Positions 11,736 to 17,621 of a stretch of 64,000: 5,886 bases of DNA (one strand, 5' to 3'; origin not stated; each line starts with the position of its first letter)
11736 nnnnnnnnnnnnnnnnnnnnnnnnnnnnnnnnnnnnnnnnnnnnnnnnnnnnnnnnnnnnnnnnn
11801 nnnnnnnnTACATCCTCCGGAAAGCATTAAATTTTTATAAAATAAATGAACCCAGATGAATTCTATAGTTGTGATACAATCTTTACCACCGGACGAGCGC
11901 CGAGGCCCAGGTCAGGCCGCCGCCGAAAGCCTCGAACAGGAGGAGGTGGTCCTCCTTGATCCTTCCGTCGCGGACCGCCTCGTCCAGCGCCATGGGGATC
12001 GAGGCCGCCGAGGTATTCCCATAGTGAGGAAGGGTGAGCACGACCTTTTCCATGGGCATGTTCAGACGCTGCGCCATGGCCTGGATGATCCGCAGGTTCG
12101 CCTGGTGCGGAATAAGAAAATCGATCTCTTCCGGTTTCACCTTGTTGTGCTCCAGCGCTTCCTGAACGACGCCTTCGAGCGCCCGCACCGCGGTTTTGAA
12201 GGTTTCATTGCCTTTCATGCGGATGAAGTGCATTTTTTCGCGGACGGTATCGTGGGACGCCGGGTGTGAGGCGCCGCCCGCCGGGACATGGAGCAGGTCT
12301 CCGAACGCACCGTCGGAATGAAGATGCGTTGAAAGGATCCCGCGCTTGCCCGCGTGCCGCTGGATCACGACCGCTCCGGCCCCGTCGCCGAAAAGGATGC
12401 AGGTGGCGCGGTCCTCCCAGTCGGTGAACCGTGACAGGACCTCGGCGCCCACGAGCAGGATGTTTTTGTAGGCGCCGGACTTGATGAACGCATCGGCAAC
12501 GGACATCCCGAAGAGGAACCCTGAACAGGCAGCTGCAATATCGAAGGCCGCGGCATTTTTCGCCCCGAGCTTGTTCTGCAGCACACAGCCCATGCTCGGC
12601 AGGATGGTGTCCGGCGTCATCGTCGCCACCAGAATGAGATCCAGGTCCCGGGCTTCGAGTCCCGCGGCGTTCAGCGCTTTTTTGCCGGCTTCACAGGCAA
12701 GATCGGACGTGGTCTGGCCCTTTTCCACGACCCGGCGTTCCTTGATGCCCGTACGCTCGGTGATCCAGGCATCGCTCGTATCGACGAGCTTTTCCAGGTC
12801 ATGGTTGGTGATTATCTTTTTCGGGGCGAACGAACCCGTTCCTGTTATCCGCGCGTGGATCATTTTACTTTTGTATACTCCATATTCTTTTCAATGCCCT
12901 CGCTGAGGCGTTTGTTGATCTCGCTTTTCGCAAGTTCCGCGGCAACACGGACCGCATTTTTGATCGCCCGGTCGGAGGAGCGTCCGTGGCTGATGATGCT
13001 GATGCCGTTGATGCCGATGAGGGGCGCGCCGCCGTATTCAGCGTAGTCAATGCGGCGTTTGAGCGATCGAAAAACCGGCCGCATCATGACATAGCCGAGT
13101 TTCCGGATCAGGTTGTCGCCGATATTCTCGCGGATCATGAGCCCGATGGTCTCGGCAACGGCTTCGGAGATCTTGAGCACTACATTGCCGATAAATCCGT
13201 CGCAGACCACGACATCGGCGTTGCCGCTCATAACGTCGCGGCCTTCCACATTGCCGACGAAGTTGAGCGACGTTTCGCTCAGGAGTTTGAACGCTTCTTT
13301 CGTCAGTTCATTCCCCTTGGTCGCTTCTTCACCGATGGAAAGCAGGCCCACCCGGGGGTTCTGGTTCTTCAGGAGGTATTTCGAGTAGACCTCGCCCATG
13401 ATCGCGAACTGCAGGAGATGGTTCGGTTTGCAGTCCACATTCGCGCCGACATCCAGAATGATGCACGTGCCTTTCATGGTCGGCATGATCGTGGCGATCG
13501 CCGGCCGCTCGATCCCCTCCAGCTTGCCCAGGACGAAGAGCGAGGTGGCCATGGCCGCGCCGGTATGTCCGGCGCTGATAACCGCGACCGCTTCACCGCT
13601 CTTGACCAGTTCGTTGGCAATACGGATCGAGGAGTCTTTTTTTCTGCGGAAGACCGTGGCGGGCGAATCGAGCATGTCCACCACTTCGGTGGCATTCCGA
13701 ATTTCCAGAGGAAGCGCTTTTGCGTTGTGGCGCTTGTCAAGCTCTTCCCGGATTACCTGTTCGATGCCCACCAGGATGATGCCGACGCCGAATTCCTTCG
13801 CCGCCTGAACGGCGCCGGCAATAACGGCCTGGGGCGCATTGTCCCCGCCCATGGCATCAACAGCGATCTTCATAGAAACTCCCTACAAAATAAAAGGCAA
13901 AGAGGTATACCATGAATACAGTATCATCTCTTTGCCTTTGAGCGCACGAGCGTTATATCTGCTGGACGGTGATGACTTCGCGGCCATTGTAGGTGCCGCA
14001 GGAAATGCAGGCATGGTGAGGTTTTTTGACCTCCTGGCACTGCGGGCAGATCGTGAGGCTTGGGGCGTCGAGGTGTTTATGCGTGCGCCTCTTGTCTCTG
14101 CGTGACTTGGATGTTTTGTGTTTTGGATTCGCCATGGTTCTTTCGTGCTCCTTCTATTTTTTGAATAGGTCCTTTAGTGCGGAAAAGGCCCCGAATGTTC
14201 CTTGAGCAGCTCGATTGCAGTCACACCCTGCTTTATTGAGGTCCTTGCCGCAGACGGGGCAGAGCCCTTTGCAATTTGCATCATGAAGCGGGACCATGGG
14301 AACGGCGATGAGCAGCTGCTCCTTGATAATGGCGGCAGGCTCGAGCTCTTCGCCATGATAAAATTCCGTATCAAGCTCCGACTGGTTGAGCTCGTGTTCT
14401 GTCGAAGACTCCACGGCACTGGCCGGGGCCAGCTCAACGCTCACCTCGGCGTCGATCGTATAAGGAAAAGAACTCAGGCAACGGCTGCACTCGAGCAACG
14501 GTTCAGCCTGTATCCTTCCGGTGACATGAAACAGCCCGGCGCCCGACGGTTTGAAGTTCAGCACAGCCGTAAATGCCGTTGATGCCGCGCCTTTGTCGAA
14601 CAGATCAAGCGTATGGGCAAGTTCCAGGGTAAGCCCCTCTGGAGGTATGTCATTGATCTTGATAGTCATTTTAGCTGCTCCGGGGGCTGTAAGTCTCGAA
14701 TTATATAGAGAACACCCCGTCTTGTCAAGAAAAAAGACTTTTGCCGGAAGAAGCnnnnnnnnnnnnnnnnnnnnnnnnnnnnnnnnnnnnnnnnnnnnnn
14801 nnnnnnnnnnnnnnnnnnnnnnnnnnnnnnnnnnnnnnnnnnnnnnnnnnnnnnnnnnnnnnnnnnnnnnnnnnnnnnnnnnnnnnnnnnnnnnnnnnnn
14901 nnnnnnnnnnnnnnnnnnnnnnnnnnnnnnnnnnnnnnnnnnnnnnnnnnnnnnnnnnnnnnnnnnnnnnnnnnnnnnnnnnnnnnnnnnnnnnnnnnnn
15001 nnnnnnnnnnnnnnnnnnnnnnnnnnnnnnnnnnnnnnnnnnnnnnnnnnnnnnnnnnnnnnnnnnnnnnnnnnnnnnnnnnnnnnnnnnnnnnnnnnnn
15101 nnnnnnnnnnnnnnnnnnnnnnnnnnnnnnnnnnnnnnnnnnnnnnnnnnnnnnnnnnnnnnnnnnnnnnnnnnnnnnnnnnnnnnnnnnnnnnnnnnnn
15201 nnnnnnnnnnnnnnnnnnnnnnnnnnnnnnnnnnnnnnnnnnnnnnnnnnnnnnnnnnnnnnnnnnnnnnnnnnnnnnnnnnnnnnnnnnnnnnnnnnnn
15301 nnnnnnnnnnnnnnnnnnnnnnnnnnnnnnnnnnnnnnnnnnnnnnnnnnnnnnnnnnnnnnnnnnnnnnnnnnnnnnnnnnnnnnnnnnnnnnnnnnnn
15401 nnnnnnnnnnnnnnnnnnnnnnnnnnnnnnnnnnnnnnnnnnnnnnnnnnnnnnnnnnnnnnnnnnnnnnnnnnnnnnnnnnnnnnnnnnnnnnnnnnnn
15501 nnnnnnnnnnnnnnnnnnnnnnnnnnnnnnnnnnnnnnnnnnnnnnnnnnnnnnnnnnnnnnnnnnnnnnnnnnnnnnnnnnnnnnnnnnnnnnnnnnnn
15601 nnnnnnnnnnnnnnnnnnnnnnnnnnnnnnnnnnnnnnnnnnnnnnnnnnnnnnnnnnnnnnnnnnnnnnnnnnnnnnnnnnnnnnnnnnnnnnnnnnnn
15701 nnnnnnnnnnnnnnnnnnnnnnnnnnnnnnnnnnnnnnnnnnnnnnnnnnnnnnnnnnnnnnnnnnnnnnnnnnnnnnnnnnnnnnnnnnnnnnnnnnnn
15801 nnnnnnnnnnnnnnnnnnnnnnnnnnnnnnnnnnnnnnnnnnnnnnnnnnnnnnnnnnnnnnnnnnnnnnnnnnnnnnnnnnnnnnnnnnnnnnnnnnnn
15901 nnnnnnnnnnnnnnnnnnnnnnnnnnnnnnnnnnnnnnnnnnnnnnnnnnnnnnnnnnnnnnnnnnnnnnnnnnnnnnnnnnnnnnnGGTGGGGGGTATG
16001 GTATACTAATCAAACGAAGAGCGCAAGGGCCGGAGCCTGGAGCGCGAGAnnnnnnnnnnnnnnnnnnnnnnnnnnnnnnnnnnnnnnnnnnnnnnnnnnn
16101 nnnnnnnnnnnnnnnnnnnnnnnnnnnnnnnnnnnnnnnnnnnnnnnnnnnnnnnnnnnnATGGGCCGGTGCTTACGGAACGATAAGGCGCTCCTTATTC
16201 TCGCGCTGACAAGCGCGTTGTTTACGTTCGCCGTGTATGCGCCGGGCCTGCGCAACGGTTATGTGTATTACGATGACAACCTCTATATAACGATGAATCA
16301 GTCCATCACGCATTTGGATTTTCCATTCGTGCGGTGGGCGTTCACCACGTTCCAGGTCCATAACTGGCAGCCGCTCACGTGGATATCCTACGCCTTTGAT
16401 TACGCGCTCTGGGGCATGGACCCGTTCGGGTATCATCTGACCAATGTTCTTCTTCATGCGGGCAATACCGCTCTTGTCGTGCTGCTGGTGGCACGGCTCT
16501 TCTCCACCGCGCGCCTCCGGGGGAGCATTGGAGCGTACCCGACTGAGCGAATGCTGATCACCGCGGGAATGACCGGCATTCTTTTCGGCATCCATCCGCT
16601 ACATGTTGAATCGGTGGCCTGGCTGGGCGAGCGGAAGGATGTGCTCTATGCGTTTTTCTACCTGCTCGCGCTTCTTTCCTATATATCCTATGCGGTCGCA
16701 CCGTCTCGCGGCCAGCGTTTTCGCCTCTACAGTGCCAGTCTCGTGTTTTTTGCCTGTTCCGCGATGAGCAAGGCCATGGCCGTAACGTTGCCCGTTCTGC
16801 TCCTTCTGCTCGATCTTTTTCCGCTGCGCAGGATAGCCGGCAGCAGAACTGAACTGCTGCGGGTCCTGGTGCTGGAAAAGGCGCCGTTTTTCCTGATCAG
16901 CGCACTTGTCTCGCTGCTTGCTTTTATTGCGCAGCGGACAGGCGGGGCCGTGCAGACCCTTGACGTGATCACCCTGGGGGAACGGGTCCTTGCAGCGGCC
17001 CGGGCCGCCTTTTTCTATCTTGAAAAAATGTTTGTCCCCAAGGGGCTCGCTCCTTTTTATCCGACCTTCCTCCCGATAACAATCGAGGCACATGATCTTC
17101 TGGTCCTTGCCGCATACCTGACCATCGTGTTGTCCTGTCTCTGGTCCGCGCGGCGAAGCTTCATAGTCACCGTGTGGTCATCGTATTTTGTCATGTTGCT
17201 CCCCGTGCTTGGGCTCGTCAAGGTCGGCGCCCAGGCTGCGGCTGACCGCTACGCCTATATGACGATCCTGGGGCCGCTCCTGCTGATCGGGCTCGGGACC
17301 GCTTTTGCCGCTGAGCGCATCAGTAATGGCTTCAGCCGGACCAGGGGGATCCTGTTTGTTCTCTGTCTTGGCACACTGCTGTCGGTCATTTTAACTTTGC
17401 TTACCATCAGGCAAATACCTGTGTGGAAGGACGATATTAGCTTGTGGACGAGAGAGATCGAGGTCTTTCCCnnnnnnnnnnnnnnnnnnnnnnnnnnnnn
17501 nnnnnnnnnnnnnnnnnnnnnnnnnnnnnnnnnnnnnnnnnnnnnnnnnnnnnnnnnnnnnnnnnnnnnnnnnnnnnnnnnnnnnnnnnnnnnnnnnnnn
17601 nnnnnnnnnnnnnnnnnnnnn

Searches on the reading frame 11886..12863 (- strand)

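Call 103: search_protein_families(library=pfam, proteins=[window:11886-12863:-], max_evalue=0.001)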
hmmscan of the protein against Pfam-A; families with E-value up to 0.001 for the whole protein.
window:11886-12863:- (326 aa): 3 families
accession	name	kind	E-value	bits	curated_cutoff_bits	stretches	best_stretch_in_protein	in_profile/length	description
PF08541.16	ACP_syn_III_C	-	2.2e-38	130.7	26.6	1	237-326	1-90/90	3-Oxoacyl-[acyl-carrier-protein (ACP)] synthase III C terminal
PF08545.16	ACP_syn_III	-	1e-33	115.5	24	1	107-185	1-80/80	3-Oxoacyl-[acyl-carrier-protein (ACP)] synthase III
PF00108.29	Thiolase_N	-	1e-08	35.4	26.4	1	36-147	7-119/260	Thiolase, N-terminal domain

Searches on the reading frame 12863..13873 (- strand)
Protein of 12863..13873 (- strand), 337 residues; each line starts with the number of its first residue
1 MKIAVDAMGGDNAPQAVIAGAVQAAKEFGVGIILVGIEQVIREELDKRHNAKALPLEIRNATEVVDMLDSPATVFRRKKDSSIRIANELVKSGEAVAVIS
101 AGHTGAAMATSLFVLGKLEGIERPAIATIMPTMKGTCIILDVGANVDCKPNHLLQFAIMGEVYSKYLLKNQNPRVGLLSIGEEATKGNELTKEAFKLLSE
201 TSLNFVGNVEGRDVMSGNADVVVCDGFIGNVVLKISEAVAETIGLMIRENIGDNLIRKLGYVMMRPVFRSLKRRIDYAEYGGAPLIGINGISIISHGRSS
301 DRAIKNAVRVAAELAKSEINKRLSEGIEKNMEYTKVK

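Call 103: search_protein_families(library=pfam, proteins=[window:12863-13873:-], max_evalue=0.001)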
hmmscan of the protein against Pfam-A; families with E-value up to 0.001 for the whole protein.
window:12863-13873:- (337 aa): 1 family
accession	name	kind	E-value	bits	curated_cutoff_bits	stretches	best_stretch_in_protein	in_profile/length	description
PF02504.20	FA_synthesis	-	4.5e-114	381.3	29.1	1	1-322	1-324/324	Fatty acid synthesis protein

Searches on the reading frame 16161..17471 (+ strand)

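Call 12: search_protein_families(library=pfam, proteins=[window:16161-17471:+], max_evalue=10)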
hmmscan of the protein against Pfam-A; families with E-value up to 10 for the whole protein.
seq(437 aa): 1 family
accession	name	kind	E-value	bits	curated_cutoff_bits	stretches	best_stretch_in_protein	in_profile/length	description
PF17754.6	TetR_C_14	-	0.042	14.2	22.7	1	254-286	55-87/112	MftR C-terminal domain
